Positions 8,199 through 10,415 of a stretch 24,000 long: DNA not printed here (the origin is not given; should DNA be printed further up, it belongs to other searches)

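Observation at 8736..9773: Soluble MCP with two signalling hairpin tips in one polypeptide (possible single-chain pseudo-dimer)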

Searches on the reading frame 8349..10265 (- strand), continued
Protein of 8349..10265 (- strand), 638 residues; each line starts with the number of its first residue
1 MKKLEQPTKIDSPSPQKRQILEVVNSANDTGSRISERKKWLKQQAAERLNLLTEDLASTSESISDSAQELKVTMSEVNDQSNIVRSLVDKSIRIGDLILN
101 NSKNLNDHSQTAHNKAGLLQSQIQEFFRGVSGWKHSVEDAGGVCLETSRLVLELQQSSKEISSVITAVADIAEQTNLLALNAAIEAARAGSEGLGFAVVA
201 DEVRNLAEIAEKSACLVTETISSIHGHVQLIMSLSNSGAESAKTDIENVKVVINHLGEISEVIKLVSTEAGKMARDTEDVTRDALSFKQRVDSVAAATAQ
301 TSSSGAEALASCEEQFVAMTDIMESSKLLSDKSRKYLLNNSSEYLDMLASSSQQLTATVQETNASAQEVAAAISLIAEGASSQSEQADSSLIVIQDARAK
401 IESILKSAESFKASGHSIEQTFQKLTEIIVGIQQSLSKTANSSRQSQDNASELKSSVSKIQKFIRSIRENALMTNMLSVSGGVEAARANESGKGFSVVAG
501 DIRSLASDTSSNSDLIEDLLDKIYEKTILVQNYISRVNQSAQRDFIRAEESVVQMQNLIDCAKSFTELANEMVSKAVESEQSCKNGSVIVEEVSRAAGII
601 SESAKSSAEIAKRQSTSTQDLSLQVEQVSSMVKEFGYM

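Call 19: find_related_loci(query=A1, collection=genome_contigs, flank=10000)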
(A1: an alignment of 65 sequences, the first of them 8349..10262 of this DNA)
Query A1 (637 aa) in genome_contigs; peptide patterns used: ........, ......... (x = any residue, [..] = any of these).
600 stretches matched a pattern (row limit reached: there are more); 595 encode a relative of the query (tblastn E <= 1e-3); the best 80 are kept; 80 distinct loci.
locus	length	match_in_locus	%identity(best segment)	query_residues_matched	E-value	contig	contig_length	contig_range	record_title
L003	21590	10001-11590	30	11-634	4e-51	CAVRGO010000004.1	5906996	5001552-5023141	MAG: uncultured Acidobacteriota bacterium isolate MFD05442.bin.1.279 genome assembly, contig: contig_5124, whole genome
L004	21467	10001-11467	32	42-529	1e-50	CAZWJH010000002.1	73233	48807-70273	MAG TPA_asm: uncultured Clostridia bacterium isolate binchicken_co19_573 genome assembly, contig: NODE_299_length_73233_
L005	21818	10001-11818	30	34-634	2e-44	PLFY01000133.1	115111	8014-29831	MAG: Acidobacteriaceae bacterium isolate bog_226 73.20110800_S3D.6_contig_475, whole genome shotgun sequence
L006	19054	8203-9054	31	44-541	9e-23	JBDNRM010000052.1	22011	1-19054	MAG: Bacillus sp. (in: firmicutes) isolate WK069_bin.3 NODE_707_length_22011_cov_22.034569, whole genome shotgun sequenc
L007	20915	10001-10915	32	101-634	2e-21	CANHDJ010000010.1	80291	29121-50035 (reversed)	MAG: Ignavibacteria bacterium isolate RE-18aug17-109 genome assembly, contig: RE-18aug17-C315, whole genome shotgun sequ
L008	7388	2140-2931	30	44-634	3e-21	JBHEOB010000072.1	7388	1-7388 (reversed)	MAG: Guyparkeria sp. isolate S6_bin.11.strict S6_NODE_72, whole genome shotgun sequence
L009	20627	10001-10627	41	140-634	5e-21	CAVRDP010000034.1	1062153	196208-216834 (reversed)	MAG: uncultured Planctomycetia bacterium isolate MFD01231.bin.2.30 genome assembly, contig: contig_6741, whole genome sh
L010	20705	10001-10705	34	51-578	7e-21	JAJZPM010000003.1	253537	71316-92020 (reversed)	MAG: Nitrospirae bacterium isolate SKS1.bin124 NODE_32_length_253537_cov_5.529971, whole genome shotgun sequence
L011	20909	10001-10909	36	145-528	7e-21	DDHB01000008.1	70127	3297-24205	MAG TPA_asm: Sporomusaceae bacterium UBA1887 UBA1887_contig_1559, whole genome shotgun sequence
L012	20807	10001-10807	32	55-610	9e-21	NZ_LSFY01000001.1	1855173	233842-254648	Alkalithermobacter thermoalcaliphilus JW-YL-7 = DSM 7308 strain JW-YL-7 ctg1, whole genome shotgun sequence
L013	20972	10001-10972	31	47-634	1e-20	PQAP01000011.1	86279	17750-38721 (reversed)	MAG: candidate division GN15 bacterium isolate FeB_12 scaffold11, whole genome shotgun sequence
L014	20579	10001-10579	33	145-522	2e-20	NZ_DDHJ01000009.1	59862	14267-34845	MAG: Pseudomonas sp. UBA1879 UBA1879_contig_135, whole genome shotgun sequence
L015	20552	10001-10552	39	142-618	1e-20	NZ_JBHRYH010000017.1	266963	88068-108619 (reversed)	Vogesella amnigena strain KCTC 42195 soapdenovo_K_105_17, whole genome shotgun sequence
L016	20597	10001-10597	36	145-522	2e-20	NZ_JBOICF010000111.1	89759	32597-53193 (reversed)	MAG: Pseudomonas sp. isolate M3-B3_metawrap_bin.7 k127_110740, whole genome shotgun sequence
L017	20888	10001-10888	34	56-522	2e-20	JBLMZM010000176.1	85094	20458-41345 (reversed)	MAG: Ignavibacteriales bacterium isolate MAG203 PRJNA951521_bin6_renamed_180, whole genome shotgun sequence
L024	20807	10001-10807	35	107-634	1e-19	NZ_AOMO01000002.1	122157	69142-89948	Vibrio mimicus CAIM 602 contig_2, whole genome shotgun sequence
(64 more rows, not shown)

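Call 28: predict_structure(alignment_id=A1)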
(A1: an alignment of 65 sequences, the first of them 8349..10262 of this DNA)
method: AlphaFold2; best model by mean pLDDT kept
length: 637 residues; sequences in the alignment: 65
mean_pLDDT: 87.9   pTM: 0.59
mean pLDDT of the five models: 87.9, 87.2, 85.3, 85.2, 84.8
residues with pLDDT >= 90: 435; 70-90: 165; 50-70: 10; < 50: 27
segments of 3 or more residues with pLDDT < 50: 1-5, 10-29
pLDDT, mean of each block of 10 residues (from residue 1): 41 36 38 70 82 87 90 93 94 94 93 90 90 90 93 92 93 93 86 86 93 92 92 93 93 93 91 93 94 94 92 89 86 75 81 88 90 93 94 94 93 91 94 93 93 93 93 91 84 87 93 93 93 94 92 91 90 94 94 93 92 88 86 75
secondary structure, 60 per line:
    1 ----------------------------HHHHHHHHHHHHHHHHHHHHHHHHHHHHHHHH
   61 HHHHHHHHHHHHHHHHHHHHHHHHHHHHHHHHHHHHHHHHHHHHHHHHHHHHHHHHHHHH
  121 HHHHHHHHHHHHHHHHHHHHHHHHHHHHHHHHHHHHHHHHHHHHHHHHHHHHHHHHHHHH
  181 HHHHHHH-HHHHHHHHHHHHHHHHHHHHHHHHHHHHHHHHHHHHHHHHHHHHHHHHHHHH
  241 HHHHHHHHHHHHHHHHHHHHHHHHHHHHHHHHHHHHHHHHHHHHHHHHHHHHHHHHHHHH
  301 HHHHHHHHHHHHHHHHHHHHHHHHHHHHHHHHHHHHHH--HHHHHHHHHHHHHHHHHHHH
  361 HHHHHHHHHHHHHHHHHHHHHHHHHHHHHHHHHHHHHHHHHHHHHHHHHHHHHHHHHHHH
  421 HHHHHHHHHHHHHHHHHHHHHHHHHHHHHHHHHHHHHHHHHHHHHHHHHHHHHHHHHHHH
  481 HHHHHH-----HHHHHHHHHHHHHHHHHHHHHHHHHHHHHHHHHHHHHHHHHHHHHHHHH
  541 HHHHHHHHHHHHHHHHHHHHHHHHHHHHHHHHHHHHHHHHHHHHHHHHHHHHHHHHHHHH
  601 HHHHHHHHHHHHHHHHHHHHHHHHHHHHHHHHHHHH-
elements in order: H29-187 H189-338 H341-486 H492-636

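Call 32: fold_search(model_id=the predicted structure, library=pdb)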
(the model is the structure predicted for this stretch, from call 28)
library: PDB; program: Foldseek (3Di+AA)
matches with E <= 10: 496; with E <= 0.001: 5
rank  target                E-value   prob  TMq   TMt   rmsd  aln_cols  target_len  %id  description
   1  9a65_B                7.8e-06  1.00  0.43  0.41  62.1       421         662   18  Integrative model of YVAQ-MCPB by crosslinking MS and deep learning (released 2024-09-18)
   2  9a65_A                8.9e-06  1.00  0.42  0.46  122.9       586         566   16  Integrative model of YVAQ-MCPB by crosslinking MS and deep learning (released 2024-09-18)
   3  9a69_B                2.6e-04  1.00  0.35  0.35  10.4       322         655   20  Integrative model of MCPB-MCPC by crosslinking MS and deep learning (released 2024-09-18)
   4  8c5v_I                3.5e-04  1.00  0.25  0.31  110.9       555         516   14  Chemotaxis core signalling unit from E protein lysed E. coli cells (released 2023-09-13)
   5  9qe0_A                4.9e-04  0.80  0.13  0.07  78.7       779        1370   11  Neobacillus vireti Wadjet-II JetABC dimer (released 2025-06-25)
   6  8w20_A                1.2e-03  0.89  0.16  0.14  80.9       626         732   14  Umb1 umbrella toxin particle (released 2024-04-17)
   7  2ch7_A                1.7e-03  1.00  0.34  0.60   6.1       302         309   18  Crystal structure of the cytoplasmic domain of a bacterial chemoreceptor from Thermotoga maritima (released 2006-04-18)
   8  6z9l_A                6.9e-03  0.92  0.23  0.20  118.8       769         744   10  Enterococcal PrgA (released 2020-09-16)
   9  2ch7_B                7.5e-03  1.00  0.26  0.50  20.4       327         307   21  Crystal structure of the cytoplasmic domain of a bacterial chemoreceptor from Thermotoga maritima (released 2006-04-18)
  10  3zx6_A                1.1e-02  1.00  0.23  0.41   9.2       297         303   21  Structure of Hamp(AF1503)-Tsr fusion - Hamp (A291V) mutant (released 2012-02-29)
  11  9a72_A                1.2e-02  1.00  0.20  0.42   5.0       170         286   30  Integrative model of YFMS-CHEW by crosslinking MS and deep learning (released 2024-09-18)
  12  3zx6_B                1.2e-02  1.00  0.23  0.42   9.2       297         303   22  Structure of Hamp(AF1503)-Tsr fusion - Hamp (A291V) mutant (released 2012-02-29)
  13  7p3r_A                1.4e-02  0.99  0.25  0.43  32.0       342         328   11  Helical structure of the toxin MakA from Vibrio cholera (released 2022-02-23)
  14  1qu7_B                1.6e-02  1.00  0.28  0.75   3.4       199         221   30  FOUR HELICAL-BUNDLE STRUCTURE OF THE CYTOPLASMIC DOMAIN OF A SERINE CHEMOTAXIS RECEPTOR (released 2000-07-12)
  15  7a0g_DDD              2.1e-02  0.80  0.13  0.24  36.4       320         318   11  Structure of the SmhB pore of the tripartite alpha-pore forming toxin, Smh, from Serratia marcescens. (released 2021-03-31)
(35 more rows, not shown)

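Call 33: list_cluster_members(proteins=[P0094, P0024, P0082, P0027, P0085, P0002, P0004, P0079, P0022, P0102])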
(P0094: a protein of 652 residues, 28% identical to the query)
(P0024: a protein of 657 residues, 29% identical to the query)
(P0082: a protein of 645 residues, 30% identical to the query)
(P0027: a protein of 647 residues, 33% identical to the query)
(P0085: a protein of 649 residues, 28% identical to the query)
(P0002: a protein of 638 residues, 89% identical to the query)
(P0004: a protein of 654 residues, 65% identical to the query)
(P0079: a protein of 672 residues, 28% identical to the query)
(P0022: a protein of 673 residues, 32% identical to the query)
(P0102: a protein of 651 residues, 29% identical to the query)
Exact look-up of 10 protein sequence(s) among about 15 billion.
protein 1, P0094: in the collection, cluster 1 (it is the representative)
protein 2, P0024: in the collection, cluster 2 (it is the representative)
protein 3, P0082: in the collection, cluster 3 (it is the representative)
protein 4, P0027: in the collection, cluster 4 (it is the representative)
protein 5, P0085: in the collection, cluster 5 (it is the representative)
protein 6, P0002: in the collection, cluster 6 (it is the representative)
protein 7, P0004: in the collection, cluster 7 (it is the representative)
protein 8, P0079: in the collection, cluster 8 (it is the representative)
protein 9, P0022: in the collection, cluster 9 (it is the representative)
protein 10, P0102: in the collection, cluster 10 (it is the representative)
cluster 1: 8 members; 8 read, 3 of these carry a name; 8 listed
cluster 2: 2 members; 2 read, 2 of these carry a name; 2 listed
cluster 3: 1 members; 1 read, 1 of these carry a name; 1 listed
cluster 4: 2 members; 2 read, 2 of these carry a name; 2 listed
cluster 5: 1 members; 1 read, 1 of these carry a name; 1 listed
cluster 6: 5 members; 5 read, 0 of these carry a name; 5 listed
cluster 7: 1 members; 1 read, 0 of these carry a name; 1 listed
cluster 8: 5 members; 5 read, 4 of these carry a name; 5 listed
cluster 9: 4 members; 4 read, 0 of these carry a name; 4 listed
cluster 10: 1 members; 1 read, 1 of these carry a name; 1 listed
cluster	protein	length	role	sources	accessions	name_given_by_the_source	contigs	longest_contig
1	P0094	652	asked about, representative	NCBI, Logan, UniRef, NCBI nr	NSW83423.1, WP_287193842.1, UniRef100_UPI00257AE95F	MAG: chemotaxis protein [Syntrophothermus sp.] | methyl-accepting chemotaxis protein n=1 Tax=Syntrophothermus sp. TaxID=2736299 ... | methyl-accepting chemotaxis protein [Syntrophothermus sp.]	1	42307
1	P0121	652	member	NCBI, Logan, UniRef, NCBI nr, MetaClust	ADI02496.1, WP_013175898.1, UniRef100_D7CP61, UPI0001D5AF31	methyl-accepting chemotaxis protein [Syntrophothermus lipocalidus] | Methyl-accepting chemotaxis sensory transducer n=1 Tax=Syntrophothermus lipocalidus ... | status=active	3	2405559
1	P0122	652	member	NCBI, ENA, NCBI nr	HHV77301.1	MAG TPA: chemotaxis protein [Syntrophothermus lipocalidus] | chemotaxis protein [Syntrophothermus lipocalidus]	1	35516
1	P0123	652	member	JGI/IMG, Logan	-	-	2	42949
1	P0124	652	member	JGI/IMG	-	-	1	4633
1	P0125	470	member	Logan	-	-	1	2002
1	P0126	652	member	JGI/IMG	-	-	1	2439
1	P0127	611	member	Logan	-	-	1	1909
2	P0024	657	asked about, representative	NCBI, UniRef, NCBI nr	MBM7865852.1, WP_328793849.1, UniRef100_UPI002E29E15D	methyl-accepting chemotaxis protein [Heliomicrobium gestii] | methyl-accepting chemotaxis protein n=1 Tax=Heliomicrobium gestii TaxID=2699 ...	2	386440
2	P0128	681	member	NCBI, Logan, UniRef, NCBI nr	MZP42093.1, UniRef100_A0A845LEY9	methyl-accepting chemotaxis protein [Heliobacterium gestii] | Methyl-accepting chemotaxis protein n=1 Tax=Heliomicrobium gestii TaxID=2699 ... | methyl-accepting chemotaxis protein [Heliomicrobium gestii]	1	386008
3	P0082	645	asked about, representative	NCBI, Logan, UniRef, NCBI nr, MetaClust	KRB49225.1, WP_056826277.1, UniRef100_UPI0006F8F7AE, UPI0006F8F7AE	chemotaxis protein [Rhizobium sp. Root708] | methyl-accepting chemotaxis protein n=1 Tax=Rhizobium sp. Root708 TaxID=1736592 ... | methyl-accepting chemotaxis protein [Rhizobium sp. Root708]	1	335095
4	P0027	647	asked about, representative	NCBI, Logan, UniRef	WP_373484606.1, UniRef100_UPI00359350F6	methyl-accepting chemotaxis protein [Acetobacterium sp.] | methyl-accepting chemotaxis protein n=1 Tax=Acetobacterium sp. TaxID=1872094 ...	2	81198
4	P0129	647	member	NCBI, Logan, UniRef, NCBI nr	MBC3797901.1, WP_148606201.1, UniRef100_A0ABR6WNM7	methyl-accepting chemotaxis protein [Acetobacterium tundrae] | Methyl-accepting chemotaxis protein n=1 Tax=Acetobacterium tundrae TaxID=132932 ...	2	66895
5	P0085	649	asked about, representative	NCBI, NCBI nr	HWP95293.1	MAG TPA: methyl-accepting chemotaxis protein [Syntrophomonadaceae bacterium] | methyl-accepting chemotaxis protein [Syntrophomonadaceae bacterium]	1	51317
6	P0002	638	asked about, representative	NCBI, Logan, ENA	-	-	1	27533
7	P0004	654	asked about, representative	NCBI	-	-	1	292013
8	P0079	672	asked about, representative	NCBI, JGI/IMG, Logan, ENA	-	methyl-accepting chemotaxis protein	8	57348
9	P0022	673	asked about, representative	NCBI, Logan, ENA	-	-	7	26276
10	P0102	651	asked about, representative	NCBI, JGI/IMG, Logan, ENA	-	methyl-accepting chemotaxis protein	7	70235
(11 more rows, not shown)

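Call 36: find_encoding_contigs(protein=P0001, flank=3000, max_places=2)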
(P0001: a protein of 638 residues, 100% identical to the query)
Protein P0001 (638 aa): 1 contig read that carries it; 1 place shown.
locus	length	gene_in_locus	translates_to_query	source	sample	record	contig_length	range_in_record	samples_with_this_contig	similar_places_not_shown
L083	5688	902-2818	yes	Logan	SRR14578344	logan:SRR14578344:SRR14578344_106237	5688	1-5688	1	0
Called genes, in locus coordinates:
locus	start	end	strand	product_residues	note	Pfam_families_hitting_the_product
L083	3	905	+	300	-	?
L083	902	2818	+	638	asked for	PF00015:MCPsignal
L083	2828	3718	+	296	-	PF01584:CheW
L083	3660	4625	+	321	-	PF01339:CheB_methylest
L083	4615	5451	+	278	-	PF01739:CheR, PF08242:Methyltransf_12 (faint)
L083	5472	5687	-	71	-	?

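Call 37: find_encoding_contigs(protein=P0003, flank=10000, max_places=2)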
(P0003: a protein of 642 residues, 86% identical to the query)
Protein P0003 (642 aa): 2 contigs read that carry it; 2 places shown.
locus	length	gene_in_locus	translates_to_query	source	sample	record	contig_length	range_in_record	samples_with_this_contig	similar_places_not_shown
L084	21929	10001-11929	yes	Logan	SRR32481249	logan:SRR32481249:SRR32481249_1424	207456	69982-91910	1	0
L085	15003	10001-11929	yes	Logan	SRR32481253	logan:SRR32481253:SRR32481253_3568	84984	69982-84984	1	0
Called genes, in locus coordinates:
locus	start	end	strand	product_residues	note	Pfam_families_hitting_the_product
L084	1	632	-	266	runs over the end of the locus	-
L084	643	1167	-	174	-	PF01814:Hemerythrin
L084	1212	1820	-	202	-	PF00081:Sod_Fe_N, PF02777:Sod_Fe_C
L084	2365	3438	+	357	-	-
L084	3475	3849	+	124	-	PF00989:PAS (weak)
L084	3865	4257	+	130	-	-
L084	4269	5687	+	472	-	-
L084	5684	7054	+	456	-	PF00221:Lyase_aromatic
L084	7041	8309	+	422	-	PF00501:AMP-binding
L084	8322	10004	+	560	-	PF01627:Hpt, PF02518:HATPase_c, PF01584:CheW (weak)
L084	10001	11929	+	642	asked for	PF00015:MCPsignal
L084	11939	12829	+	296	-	PF01584:CheW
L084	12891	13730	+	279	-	PF01339:CheB_methylest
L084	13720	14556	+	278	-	PF01739:CheR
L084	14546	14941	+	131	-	PF00072:Response_reg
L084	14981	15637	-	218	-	PF04832:SOUL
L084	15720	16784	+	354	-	PF26049:RLMG_N, PF05175:MTS, PF13847:Methyltransf_31 (weak), PF08242:Methyltransf_12 (faint)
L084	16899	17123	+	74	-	PF13560:HTH_31, PF12844:HTH_19 (weak), PF01381:HTH_3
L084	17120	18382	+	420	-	PF13657:Couple_hipA, PF07804:HipA_C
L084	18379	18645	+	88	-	-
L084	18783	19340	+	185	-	PF13302:Acetyltransf_3, PF13420:Acetyltransf_4, PF00583:Acetyltransf_1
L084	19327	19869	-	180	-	PF13302:Acetyltransf_3, PF13673:Acetyltransf_10, PF00583:Acetyltransf_1, PF13420:Acetyltransf_4 (weak), PF13508:Acetyltransf_7, PF08445:FR47 (faint)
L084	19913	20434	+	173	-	PF13302:Acetyltransf_3, PF00583:Acetyltransf_1, PF13420:Acetyltransf_4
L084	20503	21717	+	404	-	PF00389:2-Hacid_dh, PF02826:2-Hacid_dh_C, PF22629:ACT_AHAS_ss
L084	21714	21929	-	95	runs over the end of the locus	-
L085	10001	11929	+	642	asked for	PF00015:MCPsignal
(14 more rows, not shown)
